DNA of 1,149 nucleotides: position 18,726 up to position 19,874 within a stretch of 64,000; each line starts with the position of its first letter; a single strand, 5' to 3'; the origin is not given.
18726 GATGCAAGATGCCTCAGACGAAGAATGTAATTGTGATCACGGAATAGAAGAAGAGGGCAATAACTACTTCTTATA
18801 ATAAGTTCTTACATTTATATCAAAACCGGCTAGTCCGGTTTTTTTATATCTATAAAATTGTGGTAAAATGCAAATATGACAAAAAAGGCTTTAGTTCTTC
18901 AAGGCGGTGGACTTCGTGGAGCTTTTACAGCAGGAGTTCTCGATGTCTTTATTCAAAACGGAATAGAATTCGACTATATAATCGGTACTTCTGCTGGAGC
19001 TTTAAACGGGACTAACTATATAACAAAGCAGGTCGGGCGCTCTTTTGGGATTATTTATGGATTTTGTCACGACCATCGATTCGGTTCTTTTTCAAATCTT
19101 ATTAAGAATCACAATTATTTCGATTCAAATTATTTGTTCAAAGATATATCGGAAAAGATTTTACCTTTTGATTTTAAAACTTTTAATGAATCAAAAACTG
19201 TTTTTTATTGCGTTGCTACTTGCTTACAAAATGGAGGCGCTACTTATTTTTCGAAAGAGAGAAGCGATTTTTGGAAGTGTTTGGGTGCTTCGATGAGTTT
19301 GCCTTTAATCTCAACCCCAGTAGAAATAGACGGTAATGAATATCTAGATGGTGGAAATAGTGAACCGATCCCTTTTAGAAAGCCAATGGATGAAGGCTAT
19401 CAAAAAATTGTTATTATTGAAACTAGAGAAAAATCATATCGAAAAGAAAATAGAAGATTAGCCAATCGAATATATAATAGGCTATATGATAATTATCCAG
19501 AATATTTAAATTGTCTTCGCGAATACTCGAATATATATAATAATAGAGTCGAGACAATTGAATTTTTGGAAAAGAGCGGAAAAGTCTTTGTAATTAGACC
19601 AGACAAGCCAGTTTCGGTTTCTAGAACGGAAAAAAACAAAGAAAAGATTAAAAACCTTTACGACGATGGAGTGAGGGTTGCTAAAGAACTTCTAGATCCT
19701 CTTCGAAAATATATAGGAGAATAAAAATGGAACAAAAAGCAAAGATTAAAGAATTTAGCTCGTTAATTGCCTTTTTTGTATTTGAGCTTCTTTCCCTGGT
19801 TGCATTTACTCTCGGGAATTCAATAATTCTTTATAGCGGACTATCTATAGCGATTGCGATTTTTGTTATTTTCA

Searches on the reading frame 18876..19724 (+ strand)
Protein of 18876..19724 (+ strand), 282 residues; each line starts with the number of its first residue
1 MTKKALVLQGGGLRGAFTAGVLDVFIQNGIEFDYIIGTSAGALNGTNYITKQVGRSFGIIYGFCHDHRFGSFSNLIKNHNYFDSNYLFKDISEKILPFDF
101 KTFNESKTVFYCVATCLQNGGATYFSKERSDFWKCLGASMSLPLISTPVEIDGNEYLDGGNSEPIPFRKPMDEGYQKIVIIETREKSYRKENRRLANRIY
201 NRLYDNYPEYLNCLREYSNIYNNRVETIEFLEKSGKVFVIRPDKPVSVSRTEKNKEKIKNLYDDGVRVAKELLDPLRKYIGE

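Call 92: search_protein_families(library=pfam, proteins=[window:18876-19724:+], max_evalue=0.00001)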
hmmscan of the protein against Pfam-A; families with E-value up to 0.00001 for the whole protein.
window:18876-19724:+ (282 aa): 2 families
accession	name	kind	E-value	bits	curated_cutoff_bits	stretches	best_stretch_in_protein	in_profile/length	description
PF01734.28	Patatin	-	1.7e-25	90.8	27.7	1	6-168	1-188/191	Patatin-like phospholipase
PF19890.4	DUF6363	-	4.4e-19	68.5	26.4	1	207-280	1-74/75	Domain of unknown function (DUF6363)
